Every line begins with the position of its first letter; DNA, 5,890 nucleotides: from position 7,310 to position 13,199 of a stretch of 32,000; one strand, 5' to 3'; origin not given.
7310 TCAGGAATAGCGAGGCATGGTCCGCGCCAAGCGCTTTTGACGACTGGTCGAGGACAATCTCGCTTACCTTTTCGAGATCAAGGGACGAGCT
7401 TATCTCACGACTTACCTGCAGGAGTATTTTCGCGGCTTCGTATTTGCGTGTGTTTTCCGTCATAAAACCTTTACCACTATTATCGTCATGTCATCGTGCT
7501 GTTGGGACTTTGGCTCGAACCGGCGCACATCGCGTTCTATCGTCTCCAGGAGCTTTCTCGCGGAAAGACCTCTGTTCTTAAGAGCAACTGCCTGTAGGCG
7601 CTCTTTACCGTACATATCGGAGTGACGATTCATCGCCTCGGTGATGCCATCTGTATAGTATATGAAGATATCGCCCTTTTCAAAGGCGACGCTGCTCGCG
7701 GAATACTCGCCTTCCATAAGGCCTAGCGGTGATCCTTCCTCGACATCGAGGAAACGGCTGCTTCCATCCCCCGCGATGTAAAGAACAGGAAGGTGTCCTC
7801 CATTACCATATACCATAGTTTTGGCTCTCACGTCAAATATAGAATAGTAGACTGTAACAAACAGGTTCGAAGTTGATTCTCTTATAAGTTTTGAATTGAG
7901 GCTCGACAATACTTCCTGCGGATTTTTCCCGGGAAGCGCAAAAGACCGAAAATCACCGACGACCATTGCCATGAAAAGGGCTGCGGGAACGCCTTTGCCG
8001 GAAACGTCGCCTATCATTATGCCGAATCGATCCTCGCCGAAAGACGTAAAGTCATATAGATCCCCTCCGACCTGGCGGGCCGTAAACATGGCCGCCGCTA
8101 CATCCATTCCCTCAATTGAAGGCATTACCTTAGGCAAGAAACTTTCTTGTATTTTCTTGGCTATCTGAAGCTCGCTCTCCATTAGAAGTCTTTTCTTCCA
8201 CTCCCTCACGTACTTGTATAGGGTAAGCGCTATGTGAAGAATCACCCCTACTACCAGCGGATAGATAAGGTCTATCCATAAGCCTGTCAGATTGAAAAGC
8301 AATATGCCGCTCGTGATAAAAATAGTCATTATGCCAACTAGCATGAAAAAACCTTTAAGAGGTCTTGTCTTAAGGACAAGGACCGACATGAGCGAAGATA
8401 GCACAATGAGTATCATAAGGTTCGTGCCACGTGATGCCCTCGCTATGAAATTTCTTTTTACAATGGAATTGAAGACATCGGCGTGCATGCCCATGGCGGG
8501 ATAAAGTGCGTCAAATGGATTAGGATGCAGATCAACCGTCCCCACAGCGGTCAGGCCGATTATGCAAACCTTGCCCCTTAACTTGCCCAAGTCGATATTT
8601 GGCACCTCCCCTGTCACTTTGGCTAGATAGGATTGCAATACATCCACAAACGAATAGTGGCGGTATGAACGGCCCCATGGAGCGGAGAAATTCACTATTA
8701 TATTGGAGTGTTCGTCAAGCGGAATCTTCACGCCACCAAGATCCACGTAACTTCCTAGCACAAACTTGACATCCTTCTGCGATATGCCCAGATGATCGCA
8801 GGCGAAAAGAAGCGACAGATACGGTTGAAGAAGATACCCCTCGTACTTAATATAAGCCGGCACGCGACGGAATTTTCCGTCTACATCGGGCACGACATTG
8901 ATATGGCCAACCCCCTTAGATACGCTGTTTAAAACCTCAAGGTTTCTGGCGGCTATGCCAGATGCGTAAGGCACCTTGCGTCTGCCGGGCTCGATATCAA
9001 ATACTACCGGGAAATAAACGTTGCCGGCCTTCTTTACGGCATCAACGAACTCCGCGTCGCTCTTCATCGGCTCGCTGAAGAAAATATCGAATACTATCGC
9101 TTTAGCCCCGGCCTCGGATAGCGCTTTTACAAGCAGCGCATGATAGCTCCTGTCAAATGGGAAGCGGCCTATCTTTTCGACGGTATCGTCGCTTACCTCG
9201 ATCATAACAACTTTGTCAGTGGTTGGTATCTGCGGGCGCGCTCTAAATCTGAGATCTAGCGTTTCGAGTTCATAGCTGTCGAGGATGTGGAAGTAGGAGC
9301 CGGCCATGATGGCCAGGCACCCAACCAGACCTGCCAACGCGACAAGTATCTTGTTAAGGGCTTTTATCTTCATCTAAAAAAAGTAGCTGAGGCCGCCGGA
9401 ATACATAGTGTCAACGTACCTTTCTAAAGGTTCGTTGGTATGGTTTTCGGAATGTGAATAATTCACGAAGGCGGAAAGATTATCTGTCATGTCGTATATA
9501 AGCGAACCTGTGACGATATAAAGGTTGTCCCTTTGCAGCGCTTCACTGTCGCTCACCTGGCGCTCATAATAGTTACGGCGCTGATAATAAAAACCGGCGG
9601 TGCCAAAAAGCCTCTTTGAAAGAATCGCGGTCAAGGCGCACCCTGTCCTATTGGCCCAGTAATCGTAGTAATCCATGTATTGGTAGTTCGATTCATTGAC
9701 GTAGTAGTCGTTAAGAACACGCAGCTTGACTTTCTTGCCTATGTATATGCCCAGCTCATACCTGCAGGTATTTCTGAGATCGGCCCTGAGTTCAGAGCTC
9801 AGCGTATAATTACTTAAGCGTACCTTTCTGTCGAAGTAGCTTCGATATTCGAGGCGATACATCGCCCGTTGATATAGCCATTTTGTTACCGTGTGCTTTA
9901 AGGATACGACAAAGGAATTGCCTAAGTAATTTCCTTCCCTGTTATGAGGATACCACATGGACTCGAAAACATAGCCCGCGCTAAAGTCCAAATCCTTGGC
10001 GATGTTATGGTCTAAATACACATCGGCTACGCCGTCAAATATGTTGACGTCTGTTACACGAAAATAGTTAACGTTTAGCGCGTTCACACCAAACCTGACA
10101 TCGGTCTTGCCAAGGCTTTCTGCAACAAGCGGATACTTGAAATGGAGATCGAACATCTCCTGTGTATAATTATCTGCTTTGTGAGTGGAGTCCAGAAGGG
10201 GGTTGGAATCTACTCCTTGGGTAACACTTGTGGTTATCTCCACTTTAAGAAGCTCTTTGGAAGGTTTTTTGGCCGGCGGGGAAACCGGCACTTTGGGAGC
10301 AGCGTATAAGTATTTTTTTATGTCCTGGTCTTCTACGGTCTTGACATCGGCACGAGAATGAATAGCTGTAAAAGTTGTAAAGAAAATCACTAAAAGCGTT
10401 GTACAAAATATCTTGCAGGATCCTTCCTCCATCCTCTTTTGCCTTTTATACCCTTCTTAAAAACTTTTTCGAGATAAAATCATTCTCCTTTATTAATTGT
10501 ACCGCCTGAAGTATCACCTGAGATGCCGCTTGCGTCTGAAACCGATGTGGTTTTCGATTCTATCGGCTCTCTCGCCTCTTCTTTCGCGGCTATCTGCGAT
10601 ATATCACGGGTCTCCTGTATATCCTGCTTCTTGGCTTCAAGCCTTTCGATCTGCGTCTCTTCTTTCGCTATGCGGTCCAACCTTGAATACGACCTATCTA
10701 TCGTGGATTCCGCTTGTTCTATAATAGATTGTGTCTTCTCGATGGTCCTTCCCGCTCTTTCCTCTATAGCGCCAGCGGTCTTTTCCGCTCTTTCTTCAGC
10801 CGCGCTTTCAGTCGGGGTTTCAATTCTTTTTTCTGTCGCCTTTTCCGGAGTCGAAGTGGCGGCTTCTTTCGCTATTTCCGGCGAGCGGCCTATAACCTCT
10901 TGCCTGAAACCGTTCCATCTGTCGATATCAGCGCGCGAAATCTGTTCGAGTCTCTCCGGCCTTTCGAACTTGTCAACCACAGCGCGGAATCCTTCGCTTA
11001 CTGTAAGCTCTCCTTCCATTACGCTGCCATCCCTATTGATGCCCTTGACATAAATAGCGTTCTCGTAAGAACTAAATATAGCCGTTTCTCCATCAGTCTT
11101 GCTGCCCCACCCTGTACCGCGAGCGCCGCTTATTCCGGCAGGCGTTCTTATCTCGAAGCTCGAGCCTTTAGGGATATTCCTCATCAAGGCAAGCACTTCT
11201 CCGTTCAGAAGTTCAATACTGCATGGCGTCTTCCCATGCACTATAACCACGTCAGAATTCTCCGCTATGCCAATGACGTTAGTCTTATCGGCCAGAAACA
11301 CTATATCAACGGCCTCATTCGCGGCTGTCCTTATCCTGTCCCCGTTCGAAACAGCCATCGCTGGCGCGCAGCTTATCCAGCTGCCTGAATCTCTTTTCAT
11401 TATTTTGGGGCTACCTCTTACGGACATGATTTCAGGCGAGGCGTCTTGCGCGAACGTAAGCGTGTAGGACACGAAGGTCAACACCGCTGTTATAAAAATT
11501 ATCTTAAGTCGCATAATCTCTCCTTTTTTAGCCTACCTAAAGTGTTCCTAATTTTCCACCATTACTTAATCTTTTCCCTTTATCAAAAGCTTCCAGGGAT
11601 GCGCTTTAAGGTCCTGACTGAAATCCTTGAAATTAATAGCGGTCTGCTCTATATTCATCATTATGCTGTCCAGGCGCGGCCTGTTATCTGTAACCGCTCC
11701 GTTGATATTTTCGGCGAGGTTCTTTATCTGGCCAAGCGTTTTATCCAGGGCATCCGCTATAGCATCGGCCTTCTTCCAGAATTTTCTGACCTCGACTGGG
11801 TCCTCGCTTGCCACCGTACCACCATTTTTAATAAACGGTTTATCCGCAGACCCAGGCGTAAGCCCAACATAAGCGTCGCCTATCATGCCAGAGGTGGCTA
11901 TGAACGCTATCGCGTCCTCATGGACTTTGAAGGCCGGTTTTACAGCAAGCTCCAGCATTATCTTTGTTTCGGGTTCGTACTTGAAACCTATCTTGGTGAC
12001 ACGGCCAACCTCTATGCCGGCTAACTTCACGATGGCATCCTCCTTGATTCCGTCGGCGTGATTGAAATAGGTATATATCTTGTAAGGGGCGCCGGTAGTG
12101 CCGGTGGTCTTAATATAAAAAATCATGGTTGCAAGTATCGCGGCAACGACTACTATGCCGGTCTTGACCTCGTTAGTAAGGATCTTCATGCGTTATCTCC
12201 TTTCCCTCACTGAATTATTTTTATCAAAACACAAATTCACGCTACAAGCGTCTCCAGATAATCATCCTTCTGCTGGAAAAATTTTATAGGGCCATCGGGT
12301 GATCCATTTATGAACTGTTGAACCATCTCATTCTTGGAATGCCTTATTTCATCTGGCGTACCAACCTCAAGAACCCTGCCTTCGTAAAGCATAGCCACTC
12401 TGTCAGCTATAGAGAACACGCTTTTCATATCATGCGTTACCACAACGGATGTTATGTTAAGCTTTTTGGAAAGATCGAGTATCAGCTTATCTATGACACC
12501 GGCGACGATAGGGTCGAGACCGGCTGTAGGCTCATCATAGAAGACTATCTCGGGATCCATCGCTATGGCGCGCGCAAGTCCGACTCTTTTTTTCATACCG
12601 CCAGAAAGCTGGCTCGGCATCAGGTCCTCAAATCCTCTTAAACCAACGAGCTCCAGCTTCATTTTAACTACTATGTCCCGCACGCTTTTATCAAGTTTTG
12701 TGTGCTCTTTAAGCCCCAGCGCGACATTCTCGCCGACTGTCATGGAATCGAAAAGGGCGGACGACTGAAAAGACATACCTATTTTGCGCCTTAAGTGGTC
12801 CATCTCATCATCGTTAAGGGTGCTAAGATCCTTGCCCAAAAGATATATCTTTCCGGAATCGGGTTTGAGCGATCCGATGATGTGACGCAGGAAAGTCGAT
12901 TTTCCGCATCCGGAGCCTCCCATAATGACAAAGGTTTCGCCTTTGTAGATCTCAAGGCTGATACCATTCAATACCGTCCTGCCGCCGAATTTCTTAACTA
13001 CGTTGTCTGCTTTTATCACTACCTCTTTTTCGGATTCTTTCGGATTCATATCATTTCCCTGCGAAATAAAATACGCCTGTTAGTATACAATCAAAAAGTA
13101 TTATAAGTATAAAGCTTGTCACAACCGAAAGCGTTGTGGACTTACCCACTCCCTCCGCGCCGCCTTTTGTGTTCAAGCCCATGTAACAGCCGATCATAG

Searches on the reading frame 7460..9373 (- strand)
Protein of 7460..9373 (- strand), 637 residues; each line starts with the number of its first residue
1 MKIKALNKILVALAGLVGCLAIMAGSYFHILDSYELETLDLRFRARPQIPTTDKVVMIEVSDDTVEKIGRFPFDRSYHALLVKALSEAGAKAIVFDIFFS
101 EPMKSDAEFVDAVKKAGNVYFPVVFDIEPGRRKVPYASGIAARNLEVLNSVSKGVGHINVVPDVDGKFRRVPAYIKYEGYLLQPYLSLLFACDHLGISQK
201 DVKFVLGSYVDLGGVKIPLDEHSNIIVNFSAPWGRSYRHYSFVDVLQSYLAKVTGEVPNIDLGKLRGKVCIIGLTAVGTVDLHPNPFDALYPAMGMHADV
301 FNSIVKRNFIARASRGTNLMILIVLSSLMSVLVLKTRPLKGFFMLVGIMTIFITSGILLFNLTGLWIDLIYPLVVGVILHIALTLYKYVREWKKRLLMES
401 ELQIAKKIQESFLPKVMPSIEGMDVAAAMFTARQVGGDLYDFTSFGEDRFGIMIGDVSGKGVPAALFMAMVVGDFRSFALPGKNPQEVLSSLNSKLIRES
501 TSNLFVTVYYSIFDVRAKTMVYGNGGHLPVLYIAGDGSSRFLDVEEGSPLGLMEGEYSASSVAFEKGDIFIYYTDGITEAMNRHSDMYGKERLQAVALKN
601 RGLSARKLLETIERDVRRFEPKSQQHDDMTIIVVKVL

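Call 12: search_protein_families(library=pfam, proteins=[window:7460-9373:-], max_evalue=0.001)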
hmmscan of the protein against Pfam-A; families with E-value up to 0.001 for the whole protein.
window:7460-9373:- (637 aa): 2 families
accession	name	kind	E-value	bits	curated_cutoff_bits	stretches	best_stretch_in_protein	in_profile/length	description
PF07228.17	SpoIIE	-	7.2e-50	170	25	1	447-636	2-191/192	Stage II sporulation protein E (SpoIIE)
PF05226.16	CHASE2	-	2.3e-48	165.4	26.3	1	21-329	5-254/257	CHASE2 domain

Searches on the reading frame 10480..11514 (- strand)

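Call 12: search_protein_families(library=pfam, proteins=[window:10480-11514:-], max_evalue=0.001)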
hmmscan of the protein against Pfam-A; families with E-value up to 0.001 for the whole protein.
window:10480-11514:- (344 aa): 1 family
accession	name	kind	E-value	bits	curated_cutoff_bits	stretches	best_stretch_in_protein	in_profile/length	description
PF04773.18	FecR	-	8.6e-09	36.2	24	1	59-149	1-91/97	FecR protein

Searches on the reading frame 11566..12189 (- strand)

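Call 12: search_protein_families(library=pfam, proteins=[window:11566-12189:-], max_evalue=0.001)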
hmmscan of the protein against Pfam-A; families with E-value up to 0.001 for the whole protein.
window:11566-12189:- (207 aa): 1 family
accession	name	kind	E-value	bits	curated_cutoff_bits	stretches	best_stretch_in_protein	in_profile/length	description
PF02470.25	MlaD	-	2e-16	60.4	25.1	1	35-113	2-81/81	MlaD protein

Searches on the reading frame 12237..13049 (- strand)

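Call 12: search_protein_families(library=pfam, proteins=[window:12237-13049:-], max_evalue=0.001)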
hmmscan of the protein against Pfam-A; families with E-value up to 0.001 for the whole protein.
window:12237-13049:- (270 aa): 1 family
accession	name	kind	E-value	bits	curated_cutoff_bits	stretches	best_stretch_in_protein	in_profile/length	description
PF00005.33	ABC_tran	-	3.9e-35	121.9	25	1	27-176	1-137/137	ABC transporter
